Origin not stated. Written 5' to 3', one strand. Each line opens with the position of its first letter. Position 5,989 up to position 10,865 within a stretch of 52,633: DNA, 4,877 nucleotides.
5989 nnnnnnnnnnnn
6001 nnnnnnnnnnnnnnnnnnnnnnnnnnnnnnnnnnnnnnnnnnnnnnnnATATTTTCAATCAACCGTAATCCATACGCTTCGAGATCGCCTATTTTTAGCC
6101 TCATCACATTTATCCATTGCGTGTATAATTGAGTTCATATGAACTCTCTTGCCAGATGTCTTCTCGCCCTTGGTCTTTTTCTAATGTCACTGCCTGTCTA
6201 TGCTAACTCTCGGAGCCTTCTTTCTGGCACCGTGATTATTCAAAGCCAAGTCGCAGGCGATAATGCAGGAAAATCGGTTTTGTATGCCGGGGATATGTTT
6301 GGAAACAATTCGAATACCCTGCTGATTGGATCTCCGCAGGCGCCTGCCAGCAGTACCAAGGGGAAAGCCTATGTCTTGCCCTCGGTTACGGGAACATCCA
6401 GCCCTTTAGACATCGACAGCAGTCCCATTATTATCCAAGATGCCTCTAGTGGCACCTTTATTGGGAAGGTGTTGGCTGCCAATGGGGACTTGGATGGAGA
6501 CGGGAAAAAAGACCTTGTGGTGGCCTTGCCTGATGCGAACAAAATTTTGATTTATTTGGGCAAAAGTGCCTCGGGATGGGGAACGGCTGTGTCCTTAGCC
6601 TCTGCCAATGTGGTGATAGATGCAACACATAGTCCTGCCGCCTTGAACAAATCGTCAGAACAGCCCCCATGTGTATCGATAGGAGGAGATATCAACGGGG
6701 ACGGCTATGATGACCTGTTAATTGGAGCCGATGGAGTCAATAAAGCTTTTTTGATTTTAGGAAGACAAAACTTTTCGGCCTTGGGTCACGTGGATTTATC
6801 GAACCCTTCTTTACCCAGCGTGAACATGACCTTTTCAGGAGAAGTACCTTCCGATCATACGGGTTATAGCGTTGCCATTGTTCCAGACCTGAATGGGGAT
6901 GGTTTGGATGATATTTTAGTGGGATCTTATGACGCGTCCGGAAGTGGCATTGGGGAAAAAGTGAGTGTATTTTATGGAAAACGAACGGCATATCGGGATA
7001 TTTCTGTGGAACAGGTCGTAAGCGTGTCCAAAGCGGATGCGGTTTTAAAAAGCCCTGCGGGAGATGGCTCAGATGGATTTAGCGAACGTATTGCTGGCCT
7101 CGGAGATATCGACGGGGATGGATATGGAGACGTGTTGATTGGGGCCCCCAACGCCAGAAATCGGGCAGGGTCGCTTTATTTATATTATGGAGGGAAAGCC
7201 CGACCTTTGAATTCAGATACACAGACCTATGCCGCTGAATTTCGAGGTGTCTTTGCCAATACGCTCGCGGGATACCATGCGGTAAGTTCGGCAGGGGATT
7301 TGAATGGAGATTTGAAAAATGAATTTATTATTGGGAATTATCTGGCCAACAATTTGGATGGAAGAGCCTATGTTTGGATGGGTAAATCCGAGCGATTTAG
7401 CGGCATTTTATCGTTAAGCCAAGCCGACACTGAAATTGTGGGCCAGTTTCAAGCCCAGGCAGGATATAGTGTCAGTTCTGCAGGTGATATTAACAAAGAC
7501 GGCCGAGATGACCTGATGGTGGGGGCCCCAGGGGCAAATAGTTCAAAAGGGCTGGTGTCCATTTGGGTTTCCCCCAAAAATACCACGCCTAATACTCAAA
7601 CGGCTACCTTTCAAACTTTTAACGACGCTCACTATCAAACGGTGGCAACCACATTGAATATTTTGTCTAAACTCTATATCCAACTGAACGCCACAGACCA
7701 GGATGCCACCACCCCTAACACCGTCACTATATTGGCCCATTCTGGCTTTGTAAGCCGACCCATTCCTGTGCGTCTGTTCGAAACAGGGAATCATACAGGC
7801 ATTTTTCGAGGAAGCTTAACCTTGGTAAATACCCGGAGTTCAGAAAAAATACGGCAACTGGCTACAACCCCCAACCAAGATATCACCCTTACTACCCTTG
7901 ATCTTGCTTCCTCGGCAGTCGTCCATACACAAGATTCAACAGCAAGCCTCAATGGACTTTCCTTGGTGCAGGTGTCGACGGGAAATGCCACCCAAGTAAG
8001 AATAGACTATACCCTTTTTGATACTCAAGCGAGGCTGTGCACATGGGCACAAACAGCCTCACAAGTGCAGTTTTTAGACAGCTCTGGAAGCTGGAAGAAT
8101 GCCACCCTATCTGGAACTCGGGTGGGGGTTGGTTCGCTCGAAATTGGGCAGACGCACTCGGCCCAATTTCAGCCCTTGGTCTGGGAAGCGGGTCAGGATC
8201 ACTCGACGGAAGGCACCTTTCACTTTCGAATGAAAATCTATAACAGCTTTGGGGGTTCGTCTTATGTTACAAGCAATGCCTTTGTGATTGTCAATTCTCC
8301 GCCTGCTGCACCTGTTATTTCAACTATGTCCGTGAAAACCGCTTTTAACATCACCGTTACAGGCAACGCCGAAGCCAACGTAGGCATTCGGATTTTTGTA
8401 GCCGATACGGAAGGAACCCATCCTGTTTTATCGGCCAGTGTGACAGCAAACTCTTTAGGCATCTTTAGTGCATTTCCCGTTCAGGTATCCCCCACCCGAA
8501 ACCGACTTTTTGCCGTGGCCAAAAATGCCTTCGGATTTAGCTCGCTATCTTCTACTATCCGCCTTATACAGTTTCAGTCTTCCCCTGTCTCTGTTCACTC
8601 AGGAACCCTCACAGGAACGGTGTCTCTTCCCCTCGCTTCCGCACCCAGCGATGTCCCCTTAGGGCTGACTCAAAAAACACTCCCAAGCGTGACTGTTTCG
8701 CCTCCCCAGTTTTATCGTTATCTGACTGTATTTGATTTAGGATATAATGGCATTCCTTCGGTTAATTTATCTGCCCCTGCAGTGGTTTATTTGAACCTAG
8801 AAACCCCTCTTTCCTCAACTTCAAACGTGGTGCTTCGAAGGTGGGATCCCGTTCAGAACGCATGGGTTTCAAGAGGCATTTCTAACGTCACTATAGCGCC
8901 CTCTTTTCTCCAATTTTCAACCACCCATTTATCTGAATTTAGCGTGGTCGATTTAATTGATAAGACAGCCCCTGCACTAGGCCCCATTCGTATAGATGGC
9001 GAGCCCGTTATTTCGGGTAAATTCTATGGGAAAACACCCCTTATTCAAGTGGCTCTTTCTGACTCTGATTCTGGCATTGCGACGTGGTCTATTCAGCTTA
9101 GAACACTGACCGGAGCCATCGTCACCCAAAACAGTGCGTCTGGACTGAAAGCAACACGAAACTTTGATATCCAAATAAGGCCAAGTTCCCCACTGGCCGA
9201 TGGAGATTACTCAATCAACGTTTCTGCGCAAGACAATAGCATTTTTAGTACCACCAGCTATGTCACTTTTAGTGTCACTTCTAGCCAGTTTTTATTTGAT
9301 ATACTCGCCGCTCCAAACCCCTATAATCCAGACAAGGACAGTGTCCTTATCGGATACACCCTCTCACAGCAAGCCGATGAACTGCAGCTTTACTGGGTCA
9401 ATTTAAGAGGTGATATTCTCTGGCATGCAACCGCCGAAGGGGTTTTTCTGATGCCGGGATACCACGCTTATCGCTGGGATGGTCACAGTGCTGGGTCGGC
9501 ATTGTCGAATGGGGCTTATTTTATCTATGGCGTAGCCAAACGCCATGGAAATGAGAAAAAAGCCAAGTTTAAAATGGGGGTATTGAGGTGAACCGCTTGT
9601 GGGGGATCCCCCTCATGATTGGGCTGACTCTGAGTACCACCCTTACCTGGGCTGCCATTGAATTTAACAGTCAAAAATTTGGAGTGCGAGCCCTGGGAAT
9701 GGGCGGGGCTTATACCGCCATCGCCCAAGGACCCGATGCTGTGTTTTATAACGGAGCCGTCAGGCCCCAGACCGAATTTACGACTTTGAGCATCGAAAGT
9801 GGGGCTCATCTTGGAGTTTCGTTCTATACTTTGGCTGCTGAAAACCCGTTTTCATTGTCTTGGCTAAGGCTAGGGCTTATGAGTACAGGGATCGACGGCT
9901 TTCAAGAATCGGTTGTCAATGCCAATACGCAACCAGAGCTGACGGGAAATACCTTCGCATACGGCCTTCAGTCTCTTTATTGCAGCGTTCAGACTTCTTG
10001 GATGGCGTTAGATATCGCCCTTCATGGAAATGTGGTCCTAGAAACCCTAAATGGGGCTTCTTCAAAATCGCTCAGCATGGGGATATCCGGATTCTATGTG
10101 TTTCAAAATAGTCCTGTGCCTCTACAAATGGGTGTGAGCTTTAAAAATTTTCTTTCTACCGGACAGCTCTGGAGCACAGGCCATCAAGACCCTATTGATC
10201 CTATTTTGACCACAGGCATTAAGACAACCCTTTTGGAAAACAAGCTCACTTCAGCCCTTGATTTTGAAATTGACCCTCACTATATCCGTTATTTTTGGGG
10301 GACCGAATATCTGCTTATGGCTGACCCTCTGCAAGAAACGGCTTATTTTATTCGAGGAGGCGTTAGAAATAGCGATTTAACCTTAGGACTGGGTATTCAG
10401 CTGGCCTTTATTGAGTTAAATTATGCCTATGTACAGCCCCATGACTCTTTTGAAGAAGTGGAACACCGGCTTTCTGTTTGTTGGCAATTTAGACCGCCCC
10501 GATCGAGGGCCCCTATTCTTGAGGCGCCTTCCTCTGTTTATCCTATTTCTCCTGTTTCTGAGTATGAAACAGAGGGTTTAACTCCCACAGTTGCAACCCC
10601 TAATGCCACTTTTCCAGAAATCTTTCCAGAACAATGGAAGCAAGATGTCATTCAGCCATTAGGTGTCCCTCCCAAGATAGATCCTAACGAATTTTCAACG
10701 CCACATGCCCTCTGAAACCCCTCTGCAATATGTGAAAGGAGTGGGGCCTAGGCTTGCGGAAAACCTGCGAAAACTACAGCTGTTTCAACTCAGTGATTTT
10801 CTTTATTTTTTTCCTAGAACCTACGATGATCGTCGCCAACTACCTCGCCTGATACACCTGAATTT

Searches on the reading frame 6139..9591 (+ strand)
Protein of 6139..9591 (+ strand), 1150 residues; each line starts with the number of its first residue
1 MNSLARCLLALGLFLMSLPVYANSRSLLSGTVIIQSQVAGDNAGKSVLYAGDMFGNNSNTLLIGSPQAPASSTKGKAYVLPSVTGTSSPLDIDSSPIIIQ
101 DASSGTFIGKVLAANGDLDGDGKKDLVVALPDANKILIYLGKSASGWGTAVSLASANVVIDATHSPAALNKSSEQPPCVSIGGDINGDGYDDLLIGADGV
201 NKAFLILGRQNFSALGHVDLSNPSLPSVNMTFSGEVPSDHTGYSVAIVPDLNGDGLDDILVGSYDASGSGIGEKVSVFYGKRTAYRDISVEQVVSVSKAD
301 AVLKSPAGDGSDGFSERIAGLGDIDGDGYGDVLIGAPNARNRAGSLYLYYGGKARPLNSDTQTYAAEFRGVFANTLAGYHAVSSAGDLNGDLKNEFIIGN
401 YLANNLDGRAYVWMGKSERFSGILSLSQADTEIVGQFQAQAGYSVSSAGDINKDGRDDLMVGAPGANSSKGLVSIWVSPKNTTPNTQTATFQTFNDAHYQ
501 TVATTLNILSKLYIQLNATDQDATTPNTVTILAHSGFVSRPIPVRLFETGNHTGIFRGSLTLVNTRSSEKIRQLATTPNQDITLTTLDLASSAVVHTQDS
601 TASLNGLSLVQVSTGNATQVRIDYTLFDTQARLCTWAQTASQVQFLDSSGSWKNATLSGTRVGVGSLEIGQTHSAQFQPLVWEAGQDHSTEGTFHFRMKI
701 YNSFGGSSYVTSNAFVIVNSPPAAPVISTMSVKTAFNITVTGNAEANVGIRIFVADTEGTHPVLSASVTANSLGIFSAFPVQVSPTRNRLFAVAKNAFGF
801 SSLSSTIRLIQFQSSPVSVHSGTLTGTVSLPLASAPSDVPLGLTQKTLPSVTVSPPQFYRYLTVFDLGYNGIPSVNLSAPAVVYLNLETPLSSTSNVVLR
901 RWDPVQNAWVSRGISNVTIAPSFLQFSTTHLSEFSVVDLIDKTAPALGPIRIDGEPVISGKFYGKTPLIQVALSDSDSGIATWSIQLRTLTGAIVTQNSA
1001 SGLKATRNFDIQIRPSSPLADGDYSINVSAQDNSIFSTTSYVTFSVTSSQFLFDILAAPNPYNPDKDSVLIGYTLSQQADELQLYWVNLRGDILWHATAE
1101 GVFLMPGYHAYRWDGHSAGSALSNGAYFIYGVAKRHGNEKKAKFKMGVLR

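Call 5: search_protein_families(library=pfam, proteins=[window:6139-9591:+], max_evalue=0.01)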
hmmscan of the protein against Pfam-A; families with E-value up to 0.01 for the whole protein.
window:6139-9591:+ (1150 aa): 3 families
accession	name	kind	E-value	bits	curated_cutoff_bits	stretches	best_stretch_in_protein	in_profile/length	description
PF01839.29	FG-GAP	-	7.8e-37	125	22.1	4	441-476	1-37/37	FG-GAP repeat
PF13517.12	FG-GAP_3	-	4.9e-18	65.9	26.9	4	184-261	1-61/61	FG-GAP-like repeat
PF13860.13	FlgD_ig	-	0.002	18.5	27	0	1068-1128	11-70/79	FlgD Ig-like domain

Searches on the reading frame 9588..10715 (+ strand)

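Call 10: search_protein_families(library=pfam, proteins=[window:9588-10715:+], max_evalue=0.00001)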
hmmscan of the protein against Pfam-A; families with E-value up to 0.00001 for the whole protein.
window:9588-10715:+ (375 aa): 0 families

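Call 38: search_protein_families(library=ncbifam, proteins=[window:9588-10715:+], max_evalue=0.1)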
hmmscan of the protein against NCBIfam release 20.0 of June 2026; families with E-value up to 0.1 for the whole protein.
window:9588-10715:+ (375 aa): 1 family
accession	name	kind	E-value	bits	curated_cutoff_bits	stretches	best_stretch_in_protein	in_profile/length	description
NF033709.1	PorV_fam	subfamily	1.7e-09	37.7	90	1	30-301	10-326/326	PorV/PorQ family protein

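Call 82: search_protein_families(library=pfam, proteins=[window:9588-10715:+], max_evalue=0.01)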
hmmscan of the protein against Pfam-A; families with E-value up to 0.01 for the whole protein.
window:9588-10715:+ (375 aa): 0 families
